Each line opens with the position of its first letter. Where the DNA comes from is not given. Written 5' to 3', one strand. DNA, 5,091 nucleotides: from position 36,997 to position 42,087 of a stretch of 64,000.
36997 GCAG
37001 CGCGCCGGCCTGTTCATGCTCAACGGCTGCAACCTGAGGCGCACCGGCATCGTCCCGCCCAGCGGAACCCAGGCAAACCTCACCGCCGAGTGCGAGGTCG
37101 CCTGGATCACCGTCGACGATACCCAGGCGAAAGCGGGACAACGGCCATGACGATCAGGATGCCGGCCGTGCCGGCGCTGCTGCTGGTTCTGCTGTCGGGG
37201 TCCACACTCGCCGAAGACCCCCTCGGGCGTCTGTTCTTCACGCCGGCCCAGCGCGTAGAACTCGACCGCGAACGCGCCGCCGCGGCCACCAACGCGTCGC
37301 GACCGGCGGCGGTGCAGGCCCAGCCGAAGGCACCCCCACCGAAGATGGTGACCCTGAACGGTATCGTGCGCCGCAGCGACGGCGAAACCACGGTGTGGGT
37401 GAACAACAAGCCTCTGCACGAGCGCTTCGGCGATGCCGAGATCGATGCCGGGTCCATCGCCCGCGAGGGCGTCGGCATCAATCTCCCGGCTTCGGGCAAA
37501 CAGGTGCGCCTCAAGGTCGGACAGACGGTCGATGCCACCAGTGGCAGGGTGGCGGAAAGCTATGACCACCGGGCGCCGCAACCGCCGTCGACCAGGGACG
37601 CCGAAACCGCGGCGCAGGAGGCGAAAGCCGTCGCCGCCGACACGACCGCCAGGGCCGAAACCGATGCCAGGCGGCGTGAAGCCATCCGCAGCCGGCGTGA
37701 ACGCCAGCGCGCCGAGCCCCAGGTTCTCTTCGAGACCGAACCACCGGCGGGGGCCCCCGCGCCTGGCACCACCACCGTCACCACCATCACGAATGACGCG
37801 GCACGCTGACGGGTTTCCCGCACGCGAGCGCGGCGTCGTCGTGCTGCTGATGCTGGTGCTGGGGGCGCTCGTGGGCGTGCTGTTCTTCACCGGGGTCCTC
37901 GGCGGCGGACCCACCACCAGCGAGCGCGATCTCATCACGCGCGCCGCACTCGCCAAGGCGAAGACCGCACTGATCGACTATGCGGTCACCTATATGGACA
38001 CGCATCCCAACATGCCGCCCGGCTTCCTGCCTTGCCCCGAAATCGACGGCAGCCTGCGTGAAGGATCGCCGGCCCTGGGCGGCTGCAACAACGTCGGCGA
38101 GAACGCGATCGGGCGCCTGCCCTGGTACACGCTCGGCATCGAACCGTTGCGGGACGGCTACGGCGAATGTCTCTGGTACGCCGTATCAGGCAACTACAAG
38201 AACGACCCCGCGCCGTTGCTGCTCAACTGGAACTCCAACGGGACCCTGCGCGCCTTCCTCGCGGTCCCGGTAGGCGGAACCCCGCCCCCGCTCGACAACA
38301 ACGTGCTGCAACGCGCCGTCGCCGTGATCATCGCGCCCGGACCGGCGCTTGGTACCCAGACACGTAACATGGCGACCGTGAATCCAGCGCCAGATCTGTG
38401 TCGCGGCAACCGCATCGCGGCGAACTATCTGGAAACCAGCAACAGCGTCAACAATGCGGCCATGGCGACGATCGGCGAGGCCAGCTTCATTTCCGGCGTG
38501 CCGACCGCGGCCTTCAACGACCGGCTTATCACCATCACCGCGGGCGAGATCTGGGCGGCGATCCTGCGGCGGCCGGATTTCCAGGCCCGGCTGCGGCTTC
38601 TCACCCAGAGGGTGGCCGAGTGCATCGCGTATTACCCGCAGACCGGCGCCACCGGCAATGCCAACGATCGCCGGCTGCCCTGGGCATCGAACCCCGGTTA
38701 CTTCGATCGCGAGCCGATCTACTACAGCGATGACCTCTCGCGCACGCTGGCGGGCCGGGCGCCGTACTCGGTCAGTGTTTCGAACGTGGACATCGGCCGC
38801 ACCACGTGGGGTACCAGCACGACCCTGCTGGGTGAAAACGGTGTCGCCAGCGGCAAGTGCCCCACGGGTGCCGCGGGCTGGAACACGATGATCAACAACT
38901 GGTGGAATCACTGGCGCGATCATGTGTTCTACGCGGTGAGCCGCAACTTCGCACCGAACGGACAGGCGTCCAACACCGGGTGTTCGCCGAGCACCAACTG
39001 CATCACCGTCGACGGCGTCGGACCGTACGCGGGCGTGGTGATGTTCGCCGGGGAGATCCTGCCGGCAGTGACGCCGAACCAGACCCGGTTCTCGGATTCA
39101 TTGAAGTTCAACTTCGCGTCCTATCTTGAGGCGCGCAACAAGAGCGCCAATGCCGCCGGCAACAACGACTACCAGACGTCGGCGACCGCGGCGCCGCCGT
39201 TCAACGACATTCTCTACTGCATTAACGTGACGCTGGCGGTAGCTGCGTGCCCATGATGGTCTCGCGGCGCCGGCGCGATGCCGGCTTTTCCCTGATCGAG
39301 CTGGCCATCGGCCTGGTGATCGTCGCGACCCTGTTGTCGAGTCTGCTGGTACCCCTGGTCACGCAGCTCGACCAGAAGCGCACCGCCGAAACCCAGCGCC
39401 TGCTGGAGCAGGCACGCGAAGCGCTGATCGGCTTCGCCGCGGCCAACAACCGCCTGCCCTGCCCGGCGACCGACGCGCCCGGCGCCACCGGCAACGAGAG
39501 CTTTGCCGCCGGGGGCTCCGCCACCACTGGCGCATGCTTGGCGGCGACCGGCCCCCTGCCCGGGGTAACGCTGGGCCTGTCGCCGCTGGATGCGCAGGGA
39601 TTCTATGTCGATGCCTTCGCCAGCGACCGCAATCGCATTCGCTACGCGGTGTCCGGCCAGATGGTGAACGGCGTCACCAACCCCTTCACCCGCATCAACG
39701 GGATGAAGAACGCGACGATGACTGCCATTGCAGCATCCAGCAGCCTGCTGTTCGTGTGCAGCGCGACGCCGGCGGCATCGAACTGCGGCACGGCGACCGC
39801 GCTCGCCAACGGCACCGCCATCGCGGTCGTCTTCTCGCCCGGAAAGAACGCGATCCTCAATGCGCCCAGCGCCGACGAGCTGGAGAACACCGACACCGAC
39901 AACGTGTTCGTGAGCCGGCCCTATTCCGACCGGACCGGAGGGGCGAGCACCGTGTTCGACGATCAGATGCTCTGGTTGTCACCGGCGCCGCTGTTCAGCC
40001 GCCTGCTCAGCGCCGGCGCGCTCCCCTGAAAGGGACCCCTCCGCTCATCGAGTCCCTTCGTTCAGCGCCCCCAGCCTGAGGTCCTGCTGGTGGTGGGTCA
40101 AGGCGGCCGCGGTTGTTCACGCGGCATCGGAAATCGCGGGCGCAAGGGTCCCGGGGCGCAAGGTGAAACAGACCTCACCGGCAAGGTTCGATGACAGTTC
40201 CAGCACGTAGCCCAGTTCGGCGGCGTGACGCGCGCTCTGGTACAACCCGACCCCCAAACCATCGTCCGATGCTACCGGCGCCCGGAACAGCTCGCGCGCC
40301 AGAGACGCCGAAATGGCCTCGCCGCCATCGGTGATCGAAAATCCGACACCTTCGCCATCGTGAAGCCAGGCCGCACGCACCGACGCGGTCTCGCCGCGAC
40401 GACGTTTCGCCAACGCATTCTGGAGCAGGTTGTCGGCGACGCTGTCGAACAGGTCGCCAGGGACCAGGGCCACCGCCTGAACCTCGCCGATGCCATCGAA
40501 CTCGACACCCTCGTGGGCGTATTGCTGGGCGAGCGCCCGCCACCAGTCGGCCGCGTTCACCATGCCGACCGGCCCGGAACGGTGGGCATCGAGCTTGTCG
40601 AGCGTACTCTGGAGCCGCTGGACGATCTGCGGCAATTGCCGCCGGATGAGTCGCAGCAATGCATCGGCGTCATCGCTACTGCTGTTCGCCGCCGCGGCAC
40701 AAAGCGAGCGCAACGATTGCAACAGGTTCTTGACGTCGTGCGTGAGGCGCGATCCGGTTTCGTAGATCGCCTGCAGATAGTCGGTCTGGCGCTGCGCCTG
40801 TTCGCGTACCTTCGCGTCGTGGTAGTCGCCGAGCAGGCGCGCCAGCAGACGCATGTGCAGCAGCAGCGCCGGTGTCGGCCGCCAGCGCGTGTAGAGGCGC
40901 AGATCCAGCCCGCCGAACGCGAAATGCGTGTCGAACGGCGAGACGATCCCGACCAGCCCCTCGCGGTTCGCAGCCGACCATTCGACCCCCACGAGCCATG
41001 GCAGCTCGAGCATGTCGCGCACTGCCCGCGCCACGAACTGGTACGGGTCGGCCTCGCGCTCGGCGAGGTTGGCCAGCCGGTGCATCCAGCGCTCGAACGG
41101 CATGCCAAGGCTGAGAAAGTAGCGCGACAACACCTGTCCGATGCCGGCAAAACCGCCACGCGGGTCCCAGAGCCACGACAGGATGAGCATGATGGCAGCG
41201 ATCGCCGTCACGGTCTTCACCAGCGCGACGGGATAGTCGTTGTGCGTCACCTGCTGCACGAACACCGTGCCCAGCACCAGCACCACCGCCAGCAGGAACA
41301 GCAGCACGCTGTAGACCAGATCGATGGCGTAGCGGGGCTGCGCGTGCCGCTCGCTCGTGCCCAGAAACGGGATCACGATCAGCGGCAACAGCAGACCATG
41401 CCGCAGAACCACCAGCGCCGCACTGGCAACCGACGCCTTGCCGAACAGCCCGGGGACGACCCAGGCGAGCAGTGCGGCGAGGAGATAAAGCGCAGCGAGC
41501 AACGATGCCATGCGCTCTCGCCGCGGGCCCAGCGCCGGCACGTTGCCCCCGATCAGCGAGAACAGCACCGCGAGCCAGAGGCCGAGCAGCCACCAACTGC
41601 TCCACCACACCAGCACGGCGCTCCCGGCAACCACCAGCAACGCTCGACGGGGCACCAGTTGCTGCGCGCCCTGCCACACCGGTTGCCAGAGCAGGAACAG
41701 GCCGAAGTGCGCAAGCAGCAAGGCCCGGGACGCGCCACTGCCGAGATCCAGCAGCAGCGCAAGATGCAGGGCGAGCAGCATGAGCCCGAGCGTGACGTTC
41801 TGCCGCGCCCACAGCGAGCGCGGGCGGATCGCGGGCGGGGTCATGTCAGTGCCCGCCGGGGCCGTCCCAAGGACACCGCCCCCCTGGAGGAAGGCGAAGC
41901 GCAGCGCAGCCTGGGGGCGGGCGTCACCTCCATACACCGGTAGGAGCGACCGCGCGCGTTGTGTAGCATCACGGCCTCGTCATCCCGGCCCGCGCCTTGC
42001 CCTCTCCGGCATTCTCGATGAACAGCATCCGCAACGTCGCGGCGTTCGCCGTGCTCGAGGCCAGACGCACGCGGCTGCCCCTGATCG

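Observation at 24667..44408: Atypical MSH/T2SS-like type IV filament locus (~19.7 kb, 17 genes) sitting in the conserved mla | kdsD-lpt-rpoN junction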

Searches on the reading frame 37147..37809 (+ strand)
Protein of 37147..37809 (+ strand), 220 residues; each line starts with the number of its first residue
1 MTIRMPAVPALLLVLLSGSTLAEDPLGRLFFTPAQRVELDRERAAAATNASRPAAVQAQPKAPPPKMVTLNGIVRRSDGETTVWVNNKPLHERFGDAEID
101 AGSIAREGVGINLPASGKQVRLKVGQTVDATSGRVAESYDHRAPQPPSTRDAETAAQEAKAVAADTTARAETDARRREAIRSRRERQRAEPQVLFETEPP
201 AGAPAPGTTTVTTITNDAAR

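Call 5: search_protein_families(library=pfam, proteins=[window:37147-37809:+], max_evalue=0.01)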
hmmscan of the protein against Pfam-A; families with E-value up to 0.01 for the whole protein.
window:37147-37809:+ (220 aa): 0 families

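Call 7: search_protein_families(library=ncbifam, proteins=[window:37147-37809:+], max_evalue=0.01)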
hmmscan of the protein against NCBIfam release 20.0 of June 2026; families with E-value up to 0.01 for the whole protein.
window:37147-37809:+ (220 aa): 0 families

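Call 25: search_solved_structures(query=A3, max_evalue=10)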
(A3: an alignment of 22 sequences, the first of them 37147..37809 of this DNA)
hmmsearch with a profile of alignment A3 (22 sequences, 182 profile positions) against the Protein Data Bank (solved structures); distinct sequences matched with E-value up to 10: 5.
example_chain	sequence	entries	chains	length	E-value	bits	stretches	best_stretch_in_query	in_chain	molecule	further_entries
7cy2_A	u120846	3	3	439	0.85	12.6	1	83-147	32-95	ABC1 family protein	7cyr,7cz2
9e9c_P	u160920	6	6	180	0.93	12.5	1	47-89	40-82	Large ribosomal subunit protein uL18m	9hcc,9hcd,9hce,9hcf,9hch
9j6m_A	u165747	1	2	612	1.3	12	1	72-95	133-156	Beta-D-galactofuranosidase 2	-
9j6n_A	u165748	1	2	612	1.3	12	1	72-95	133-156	Beta-D-galactofuranosidase 2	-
9hcg_P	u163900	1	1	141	1.3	12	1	50-89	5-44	Large ribosomal subunit protein uL18m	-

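Call 69: search_protein_families(library=pfam, proteins=[window:37147-37809:+], max_evalue=10)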
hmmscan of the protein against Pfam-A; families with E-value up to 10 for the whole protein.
window:37147-37809:+ (220 aa): 0 families

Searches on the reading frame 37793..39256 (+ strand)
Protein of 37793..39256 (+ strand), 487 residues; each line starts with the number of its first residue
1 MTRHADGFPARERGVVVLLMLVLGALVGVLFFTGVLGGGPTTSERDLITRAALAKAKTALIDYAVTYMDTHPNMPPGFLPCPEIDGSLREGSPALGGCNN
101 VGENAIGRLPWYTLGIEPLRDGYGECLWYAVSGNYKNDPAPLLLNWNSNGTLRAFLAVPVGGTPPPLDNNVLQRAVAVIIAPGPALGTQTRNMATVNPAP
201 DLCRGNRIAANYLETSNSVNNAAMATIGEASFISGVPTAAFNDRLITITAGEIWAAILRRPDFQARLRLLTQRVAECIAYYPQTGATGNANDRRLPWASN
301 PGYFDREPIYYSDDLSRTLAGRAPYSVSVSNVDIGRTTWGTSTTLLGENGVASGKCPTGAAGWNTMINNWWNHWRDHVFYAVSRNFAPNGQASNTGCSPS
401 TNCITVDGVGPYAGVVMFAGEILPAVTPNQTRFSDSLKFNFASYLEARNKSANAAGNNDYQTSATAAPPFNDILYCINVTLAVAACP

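Call 6: search_protein_families(library=pfam, proteins=[window:37796-39256:+], max_evalue=0.01)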
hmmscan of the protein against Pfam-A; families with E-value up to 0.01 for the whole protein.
window:37796-39256:+ (486 aa): 0 families

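Call 8: search_protein_families(library=ncbifam, proteins=[window:37796-39256:+], max_evalue=0.01)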
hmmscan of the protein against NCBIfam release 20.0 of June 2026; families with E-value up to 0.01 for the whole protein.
window:37796-39256:+ (486 aa): 0 families

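Call 69: search_protein_families(library=pfam, proteins=[window:37793-39256:+], max_evalue=10)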
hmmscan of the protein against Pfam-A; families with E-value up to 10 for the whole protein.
window:37793-39256:+ (487 aa): 0 families

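Call 78: find_homologous_proteins(query=window:37793-39256:+, max_evalue=0.001)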
Query window:37793-39256:+ (487 aa): 430 proteins with E <= 0.001 among 8000 candidates; the best 120 are listed.
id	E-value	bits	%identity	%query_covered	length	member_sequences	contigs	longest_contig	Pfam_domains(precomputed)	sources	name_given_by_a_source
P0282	0.0e+0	1061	94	100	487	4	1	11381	-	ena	-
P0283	1.9e-285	965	87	100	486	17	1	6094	-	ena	-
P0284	2.9e-244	830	75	100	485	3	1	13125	-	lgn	-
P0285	3.1e-232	790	72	100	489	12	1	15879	-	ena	-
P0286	4.1e-112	394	46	97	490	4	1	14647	-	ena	-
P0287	1.5e-107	379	45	96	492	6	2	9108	-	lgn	-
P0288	1.8e-106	375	45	97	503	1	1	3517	-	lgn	-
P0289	2.5e-104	368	45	97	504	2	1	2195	-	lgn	-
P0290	3.7e-104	367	45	96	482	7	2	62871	-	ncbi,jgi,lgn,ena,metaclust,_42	metaclust:\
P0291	3.7e-103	364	46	96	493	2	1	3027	-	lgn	-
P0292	3.8e-103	364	45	98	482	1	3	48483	-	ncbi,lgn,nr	ncbi:MAG: hypothetical protein K2X67_15285 [Burkholderiales bacterium]|nr:hypothetical protein [Burk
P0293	4.0e-103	364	45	97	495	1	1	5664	-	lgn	-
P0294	9.9e-103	363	45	97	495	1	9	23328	-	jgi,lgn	jgi:type II secretory pathway pseudopilin PulG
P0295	5.1e-102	360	43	98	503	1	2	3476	-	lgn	-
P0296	2.4e-99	352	44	98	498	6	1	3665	-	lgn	-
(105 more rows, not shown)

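Call 91: predict_structure(alignment_id=A7)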
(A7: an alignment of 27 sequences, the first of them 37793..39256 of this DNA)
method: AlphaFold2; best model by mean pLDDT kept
length: 487 residues; sequences in the alignment: 27
mean_pLDDT: 82.7   pTM: 0.83
mean pLDDT of the five models: 82.7, 81.6, 78.0, 77.7, 75.8
residues with pLDDT >= 90: 218; 70-90: 175; 50-70: 79; < 50: 15
segments of 3 or more residues with pLDDT < 50: 1-7, 350-352
pLDDT, mean of each block of 10 residues (from residue 1): 47 73 76 57 92 98 96 94 81 77 92 94 94 86 84 86 72 85 90 63 83 92 90 86 93 94 95 93 69 89 59 84 89 74 64 56 84 91 92 72 90 95 73 76 88 90 75 95 94
secondary structure, 60 per line:
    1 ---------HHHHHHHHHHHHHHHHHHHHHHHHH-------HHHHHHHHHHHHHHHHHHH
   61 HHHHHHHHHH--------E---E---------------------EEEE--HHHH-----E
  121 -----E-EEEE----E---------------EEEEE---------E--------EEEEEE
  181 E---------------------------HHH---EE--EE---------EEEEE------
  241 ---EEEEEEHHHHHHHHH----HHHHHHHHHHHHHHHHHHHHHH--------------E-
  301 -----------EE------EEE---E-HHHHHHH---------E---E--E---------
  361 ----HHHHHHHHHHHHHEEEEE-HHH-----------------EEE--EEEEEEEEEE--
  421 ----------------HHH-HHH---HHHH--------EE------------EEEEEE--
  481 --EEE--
elements in order: H10-34 H42-70 E105-108 H111-114 E128-131 E152-156 E175-181 E230-234 E244-249 H250-258 H263-284 E320-322 H328-334 H365-377 E378-382 E404-406 E409-418 H447-450 E473-478 E483-485

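Call 94: fold_search(model_id=the predicted structure, library=pdb)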
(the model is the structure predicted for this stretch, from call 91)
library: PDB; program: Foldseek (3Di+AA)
matches with E <= 10: 11; with E <= 0.001: 0
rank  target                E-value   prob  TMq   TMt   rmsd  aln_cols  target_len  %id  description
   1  7pwo_G1               3.2e+00  0.01  0.06  0.13  13.9       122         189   10  Cryo-EM structure of Giardia lamblia ribosome at 2.75 A resolution (released 2022-04-20)
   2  6otf_A                4.3e+00  0.00  0.08  0.08  18.4       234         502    9  Symmetric reconstruction of human norovirus GII.2 Snow Mountain Virus Strain VLP in T=3 symmetry (released 2019-06-26)
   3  8v99_B                4.3e+00  0.00  0.06  0.08  17.6       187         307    7  GII.26 Leon 4509 norovirus protruding domain (released 2024-06-19)
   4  4d3z                  5.9e+00  0.01  0.06  0.06   9.7        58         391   29  The structure of inactive prolegumain from chinese hamster, trigonal space group. (released 2016-01-20)
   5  6lcg_B                6.2e+00  0.00  0.04  0.06  11.7        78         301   12  Structure of D-carbamoylase mutant from Nitratireductor indicus (released 2020-10-28)
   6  8uxf_A                6.6e+00  0.01  0.08  0.02  13.2       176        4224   10  Structure of PKA phosphorylated human RyR2-R420W in the primed state (released 2023-11-22)
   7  8x4d_A                7.0e+00  0.00  0.08  0.02  15.6       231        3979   12  Cryo-EM structure of Ryanodine receptor 1 (TM helix S0,20 uM Ca2+, 2 mM ATP) (released 2025-03-05)
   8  4i7i                  8.4e+00  0.00  0.08  0.08  14.7       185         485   14  Crystal structure of rabbit ryanodine receptor 1 (residues 1-536) disease mutant L14R (released 2013-02-20)
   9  7r1b_C                8.4e+00  0.00  0.07  0.04  16.5       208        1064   10  Mink Variant SARS-CoV-2 Spike with 1 Erect RBD (released 2022-03-09)
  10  6lcg_A                9.0e+00  0.00  0.04  0.06  11.6        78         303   12  Structure of D-carbamoylase mutant from Nitratireductor indicus (released 2020-10-28)
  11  5ooq_A                9.5e+00  0.01  0.08  0.05  13.9       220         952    9  Structure of the Mtr4 Nop53 Complex (released 2017-09-20)

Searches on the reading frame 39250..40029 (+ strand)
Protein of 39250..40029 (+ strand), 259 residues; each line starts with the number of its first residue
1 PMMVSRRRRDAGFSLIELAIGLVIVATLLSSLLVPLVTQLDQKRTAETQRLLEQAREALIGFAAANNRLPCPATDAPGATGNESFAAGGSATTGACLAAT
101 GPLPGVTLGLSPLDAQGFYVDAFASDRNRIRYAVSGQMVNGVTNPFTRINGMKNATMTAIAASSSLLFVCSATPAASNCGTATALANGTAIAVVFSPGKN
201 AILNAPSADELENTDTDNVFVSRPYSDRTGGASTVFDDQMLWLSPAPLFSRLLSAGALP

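Call 6: search_protein_families(library=pfam, proteins=[window:39250-40029:+], max_evalue=0.01)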
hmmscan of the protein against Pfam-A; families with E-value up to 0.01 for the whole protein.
window:39250-40029:+ (259 aa): 1 family
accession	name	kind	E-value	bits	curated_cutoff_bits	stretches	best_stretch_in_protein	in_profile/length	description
PF07963.17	N_methyl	-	8.4e-06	25.6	21.2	1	7-32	1-26/27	Prokaryotic N-terminal methylation motif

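Call 8: search_protein_families(library=ncbifam, proteins=[window:39250-40029:+], max_evalue=0.01)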
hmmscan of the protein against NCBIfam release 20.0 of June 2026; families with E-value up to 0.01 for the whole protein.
window:39250-40029:+ (259 aa): 3 families
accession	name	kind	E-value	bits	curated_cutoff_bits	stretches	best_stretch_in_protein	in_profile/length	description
TIGR02532.1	IV_pilin_GFxxxE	domain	0.00042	20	16.3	1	11-30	2-21/24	prepilin-type N-terminal cleavage/methylation domain-containing protein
NF041013.1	T4P_ComGE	equivalog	0.0015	18.6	49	1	12-50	5-42/83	competence type IV pilus minor pilin ComGE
TIGR01710.1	typeII_sec_gspG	equivalog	0.0099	15.9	88.85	0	12-70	2-60/134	type II secretion system major pseudopilin GspG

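Call 69: search_protein_families(library=pfam, proteins=[window:39253-40029:+], max_evalue=10)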
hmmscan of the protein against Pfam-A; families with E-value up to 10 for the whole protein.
window:39253-40029:+ (258 aa): 1 family
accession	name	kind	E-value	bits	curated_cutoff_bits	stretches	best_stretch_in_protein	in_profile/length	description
PF07963.17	N_methyl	-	8.3e-06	25.6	21.2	1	6-31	1-26/27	Prokaryotic N-terminal methylation motif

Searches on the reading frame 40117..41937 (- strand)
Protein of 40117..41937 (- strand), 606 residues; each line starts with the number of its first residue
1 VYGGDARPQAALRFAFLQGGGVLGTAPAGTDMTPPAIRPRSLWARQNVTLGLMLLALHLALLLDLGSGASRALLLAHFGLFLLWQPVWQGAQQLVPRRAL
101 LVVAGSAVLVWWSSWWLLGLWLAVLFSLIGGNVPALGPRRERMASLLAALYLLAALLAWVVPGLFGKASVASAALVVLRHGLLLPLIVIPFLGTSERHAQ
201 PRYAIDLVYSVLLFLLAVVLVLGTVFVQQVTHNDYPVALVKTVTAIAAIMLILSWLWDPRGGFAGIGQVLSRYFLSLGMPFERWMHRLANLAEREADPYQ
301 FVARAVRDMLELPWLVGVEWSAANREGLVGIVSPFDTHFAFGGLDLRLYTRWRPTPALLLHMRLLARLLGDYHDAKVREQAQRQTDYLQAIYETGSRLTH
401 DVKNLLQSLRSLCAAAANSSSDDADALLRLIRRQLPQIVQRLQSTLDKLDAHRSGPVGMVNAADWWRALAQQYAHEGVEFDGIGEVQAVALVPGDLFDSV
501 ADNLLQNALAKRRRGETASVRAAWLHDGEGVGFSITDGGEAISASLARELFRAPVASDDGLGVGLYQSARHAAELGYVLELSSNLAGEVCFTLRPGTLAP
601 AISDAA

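Call 6: search_protein_families(library=pfam, proteins=[window:40117-41937:-], max_evalue=0.01)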
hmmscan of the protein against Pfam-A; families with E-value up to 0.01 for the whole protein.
window:40117-41937:- (606 aa): 1 family
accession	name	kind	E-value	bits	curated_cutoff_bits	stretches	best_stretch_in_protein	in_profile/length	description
PF02518.31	HATPase_c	-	4.5e-06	27.5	26.4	1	498-594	7-106/111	Histidine kinase-, DNA gyrase B-, and HSP90-like ATPase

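Call 8: search_protein_families(library=ncbifam, proteins=[window:40117-41937:-], max_evalue=0.01)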
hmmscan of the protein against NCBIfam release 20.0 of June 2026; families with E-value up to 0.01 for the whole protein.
window:40117-41937:- (606 aa): 4 families
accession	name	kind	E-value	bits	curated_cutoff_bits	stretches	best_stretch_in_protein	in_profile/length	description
TIGR02916.1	PEP_his_kin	equivalog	1.7e-11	43.4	300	1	389-593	473-676/679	XrtA/PEP-CTERM system histidine kinase PrsK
NF047794.1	HisKinPtgB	equivalog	2.8e-05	22.6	1000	1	435-593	493-651/656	two-component system sensor histidine kinase PgtB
NF041832.1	near_NosP_CTERM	subfamily_domain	0.0006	19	400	1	399-593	15-221/370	NahK/ErcS family hybrid sensor histidine kinase/response regulator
TIGR02966.1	phoR_proteo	equivalog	0.0029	16.7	334.2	0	497-545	230-276/333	phosphate regulon sensor histidine kinase PhoR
